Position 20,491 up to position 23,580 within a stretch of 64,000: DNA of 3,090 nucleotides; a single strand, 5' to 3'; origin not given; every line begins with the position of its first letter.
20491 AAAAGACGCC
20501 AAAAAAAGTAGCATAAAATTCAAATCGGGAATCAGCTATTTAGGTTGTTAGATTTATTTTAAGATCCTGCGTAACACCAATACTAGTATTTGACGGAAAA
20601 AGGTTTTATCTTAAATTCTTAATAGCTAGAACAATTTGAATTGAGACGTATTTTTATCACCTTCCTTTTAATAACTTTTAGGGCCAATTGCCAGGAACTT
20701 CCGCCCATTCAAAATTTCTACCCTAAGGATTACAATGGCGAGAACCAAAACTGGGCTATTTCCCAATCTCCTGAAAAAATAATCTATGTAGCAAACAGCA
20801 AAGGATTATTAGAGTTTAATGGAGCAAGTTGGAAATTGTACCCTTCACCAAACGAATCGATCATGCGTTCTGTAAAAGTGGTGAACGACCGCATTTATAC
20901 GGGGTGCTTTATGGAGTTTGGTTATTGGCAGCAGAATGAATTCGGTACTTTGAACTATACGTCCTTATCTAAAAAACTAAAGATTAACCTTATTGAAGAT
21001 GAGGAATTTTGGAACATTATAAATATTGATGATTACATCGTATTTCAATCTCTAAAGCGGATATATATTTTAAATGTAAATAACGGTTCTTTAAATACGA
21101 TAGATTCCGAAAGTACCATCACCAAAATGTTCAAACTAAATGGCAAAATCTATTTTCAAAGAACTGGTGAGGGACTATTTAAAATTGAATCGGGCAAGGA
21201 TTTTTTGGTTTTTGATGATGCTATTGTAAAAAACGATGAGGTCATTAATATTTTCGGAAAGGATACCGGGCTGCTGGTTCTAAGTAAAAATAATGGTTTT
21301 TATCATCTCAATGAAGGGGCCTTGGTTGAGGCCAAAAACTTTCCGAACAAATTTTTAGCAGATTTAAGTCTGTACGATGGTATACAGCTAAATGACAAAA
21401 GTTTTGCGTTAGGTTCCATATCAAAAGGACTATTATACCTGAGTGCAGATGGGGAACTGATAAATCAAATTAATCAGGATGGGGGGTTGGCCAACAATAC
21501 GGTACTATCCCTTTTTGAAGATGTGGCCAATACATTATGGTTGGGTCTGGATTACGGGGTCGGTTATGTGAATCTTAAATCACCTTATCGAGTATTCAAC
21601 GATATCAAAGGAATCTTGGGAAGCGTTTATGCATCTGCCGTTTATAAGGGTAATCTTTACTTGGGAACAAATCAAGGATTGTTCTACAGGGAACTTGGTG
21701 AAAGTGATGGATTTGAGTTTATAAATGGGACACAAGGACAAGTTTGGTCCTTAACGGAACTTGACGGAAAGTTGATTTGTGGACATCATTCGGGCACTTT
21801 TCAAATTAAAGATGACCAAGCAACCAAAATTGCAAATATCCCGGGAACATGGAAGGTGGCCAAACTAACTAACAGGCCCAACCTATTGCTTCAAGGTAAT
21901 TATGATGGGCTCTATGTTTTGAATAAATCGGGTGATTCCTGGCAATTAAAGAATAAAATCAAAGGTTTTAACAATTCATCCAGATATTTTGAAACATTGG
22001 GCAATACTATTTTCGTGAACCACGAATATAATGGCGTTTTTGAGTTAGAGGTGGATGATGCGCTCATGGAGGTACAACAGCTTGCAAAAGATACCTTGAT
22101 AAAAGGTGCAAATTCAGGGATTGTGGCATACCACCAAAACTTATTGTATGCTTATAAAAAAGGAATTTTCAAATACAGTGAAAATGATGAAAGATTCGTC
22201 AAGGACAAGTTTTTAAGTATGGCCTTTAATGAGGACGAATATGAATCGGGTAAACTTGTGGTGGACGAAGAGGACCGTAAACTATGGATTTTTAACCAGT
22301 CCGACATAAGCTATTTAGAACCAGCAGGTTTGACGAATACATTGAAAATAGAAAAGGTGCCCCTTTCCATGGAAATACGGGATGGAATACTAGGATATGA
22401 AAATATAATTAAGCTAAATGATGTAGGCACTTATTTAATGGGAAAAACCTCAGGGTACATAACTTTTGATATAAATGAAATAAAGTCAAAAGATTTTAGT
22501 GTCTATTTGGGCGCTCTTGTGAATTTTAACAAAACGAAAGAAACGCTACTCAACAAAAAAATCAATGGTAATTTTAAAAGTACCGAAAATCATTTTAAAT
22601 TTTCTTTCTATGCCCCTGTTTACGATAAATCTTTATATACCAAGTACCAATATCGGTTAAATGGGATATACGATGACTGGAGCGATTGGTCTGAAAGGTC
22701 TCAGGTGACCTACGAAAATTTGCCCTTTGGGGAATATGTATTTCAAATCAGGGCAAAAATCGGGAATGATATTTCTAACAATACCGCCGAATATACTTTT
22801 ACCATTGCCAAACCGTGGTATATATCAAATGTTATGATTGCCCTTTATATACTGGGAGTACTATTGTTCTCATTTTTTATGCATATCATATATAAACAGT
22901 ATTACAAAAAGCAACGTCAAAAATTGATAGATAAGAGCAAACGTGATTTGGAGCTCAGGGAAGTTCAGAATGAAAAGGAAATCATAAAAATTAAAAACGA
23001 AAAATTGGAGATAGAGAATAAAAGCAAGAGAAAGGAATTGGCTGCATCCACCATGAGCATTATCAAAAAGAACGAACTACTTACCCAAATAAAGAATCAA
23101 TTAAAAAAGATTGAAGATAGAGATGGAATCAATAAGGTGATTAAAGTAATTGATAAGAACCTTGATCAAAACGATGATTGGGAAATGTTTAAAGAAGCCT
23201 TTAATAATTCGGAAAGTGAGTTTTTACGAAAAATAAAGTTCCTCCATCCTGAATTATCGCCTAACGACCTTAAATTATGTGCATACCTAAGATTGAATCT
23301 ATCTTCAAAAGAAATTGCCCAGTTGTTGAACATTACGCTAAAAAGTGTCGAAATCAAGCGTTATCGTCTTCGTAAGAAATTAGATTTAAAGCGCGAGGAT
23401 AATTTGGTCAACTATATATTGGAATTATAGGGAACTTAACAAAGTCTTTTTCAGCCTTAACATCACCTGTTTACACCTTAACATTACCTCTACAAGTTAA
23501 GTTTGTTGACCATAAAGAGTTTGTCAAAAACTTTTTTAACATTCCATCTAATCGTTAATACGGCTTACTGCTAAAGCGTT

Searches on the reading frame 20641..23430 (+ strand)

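Call 6: search_protein_families(library=pfam, proteins=[window:20641-23430:+])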
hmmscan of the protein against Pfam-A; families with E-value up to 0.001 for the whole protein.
window:20641-23430:+ (929 aa): 2 families
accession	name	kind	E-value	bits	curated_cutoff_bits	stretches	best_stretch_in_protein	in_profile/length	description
PF07495.19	Y_Y_Y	-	4.5e-09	36.5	26.6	1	661-722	2-64/65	Y_Y_Y domain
PF08281.18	Sigma70_r4_2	-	0.00021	21.3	25.7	1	886-914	26-54/54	Sigma-70, region 4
